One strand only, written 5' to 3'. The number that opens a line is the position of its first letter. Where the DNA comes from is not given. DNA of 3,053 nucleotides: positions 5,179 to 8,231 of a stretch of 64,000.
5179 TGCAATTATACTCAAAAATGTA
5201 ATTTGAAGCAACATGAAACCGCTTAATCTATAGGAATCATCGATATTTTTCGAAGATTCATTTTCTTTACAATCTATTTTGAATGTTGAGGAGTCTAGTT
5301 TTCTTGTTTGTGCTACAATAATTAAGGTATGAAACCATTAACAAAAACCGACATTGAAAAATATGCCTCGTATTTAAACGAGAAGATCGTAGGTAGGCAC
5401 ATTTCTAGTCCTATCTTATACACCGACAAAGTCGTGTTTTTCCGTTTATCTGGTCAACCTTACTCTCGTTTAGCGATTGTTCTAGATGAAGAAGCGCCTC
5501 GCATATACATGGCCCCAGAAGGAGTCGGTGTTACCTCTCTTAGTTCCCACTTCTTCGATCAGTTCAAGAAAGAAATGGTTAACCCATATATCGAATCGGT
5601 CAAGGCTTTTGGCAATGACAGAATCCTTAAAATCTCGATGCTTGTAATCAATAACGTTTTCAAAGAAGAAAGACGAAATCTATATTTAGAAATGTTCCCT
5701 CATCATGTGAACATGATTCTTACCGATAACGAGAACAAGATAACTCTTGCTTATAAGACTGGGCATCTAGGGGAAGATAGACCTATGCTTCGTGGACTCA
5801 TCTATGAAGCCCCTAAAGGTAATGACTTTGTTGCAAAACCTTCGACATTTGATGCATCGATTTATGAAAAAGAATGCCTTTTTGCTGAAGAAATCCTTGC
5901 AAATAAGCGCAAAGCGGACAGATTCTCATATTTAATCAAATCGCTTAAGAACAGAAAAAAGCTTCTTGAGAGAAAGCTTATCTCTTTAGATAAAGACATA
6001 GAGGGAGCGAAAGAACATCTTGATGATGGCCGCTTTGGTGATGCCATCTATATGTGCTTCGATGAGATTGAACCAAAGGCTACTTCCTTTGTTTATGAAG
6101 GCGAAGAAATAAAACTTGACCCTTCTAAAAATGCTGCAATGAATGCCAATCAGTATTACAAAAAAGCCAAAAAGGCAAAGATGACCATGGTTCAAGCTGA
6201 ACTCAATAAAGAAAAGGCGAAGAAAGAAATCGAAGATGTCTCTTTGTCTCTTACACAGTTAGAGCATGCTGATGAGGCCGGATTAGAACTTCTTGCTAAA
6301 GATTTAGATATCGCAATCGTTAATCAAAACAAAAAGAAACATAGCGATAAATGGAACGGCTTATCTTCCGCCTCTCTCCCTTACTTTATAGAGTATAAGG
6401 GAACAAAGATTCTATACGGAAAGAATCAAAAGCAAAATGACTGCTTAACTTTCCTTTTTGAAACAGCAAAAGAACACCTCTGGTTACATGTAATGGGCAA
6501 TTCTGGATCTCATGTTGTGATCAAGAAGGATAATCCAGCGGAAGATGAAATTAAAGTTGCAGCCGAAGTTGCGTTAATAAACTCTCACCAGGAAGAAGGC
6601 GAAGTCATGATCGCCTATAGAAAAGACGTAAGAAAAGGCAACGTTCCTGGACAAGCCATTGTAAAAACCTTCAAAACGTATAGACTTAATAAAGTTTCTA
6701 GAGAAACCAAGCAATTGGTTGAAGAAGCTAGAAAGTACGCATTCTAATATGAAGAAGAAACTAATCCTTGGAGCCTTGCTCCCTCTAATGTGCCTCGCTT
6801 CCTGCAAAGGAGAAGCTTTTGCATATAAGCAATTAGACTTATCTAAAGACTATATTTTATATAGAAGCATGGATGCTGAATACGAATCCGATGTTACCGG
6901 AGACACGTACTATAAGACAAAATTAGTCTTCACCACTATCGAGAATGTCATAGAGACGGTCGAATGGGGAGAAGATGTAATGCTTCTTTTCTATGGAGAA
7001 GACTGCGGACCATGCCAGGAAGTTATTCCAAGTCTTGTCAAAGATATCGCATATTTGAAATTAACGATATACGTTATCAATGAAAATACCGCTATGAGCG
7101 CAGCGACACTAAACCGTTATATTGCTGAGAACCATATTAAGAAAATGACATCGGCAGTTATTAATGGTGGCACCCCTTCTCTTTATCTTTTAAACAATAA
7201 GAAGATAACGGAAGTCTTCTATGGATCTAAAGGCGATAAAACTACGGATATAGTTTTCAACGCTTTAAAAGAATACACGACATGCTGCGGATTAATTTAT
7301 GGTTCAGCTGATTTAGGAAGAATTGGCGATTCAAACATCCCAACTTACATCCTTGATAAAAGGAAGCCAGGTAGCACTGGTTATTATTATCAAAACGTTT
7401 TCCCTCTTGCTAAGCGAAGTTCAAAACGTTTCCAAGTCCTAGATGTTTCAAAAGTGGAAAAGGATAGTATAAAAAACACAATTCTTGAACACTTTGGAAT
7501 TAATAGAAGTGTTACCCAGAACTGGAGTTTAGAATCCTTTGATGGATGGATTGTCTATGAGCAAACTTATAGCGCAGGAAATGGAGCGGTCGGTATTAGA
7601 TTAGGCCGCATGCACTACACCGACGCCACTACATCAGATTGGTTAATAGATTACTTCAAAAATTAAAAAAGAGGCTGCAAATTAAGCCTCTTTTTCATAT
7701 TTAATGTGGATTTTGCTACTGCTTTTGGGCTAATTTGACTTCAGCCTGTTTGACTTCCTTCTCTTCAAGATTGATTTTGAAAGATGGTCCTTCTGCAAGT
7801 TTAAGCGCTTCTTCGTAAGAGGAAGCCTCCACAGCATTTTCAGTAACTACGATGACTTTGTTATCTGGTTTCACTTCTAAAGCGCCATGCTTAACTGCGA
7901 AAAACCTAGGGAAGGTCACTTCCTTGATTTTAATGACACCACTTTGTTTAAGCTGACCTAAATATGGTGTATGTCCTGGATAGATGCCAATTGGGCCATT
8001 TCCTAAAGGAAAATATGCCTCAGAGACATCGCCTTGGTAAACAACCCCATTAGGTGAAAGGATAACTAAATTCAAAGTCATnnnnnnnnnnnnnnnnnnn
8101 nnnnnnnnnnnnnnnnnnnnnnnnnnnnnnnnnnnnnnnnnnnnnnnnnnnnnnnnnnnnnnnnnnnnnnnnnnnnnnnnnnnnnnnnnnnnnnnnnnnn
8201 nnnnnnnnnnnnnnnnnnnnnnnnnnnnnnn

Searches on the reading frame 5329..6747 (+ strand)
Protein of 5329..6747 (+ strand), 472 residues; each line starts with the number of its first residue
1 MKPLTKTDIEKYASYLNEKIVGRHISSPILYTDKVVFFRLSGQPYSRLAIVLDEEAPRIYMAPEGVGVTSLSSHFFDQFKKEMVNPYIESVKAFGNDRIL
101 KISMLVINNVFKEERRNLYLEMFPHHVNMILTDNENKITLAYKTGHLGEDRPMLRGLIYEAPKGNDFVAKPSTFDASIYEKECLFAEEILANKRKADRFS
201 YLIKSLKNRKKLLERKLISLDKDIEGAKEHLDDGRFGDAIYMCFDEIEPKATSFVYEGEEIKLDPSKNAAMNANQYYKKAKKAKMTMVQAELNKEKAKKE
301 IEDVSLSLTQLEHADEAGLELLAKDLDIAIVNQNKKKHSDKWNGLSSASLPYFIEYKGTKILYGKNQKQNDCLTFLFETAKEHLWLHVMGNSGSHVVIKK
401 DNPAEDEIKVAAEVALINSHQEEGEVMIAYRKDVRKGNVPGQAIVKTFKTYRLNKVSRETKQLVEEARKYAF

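Call 47: search_protein_families(library=pfam, proteins=[window:5329-6747:+], max_evalue=0.001)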
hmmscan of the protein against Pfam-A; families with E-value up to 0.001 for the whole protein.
window:5329-6747:+ (472 aa): 3 families
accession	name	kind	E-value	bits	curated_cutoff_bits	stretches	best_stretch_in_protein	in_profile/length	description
PF05833.16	NFACT_N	-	3.4e-28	99.1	31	2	8-165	4-165/456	NFACT N-terminal and middle domains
PF05670.18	NFACT-R_1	-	1.1e-07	32.7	29.8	1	352-441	4-100/112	NFACT protein RNA binding domain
PF18297.6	NFACT-R_2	-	1.9e-05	25.1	26.9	1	357-436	8-85/104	NFACT protein RNA binding domain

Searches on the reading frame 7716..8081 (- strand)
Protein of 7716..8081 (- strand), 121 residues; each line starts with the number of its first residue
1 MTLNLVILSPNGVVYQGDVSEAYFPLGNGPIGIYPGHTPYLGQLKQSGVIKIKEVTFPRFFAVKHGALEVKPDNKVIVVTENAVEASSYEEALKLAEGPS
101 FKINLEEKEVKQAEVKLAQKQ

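Call 47: search_protein_families(library=pfam, proteins=[window:7716-8081:-], max_evalue=0.001)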
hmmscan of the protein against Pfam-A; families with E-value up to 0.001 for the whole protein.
window:7716-8081:- (121 aa): 1 family
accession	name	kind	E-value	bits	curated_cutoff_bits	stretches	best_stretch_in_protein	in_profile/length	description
PF02823.21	ATP-synt_DE_N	-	5.3e-15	55.6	27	1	3-83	1-80/80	ATP synthase, Delta/Epsilon chain, beta-sandwich domain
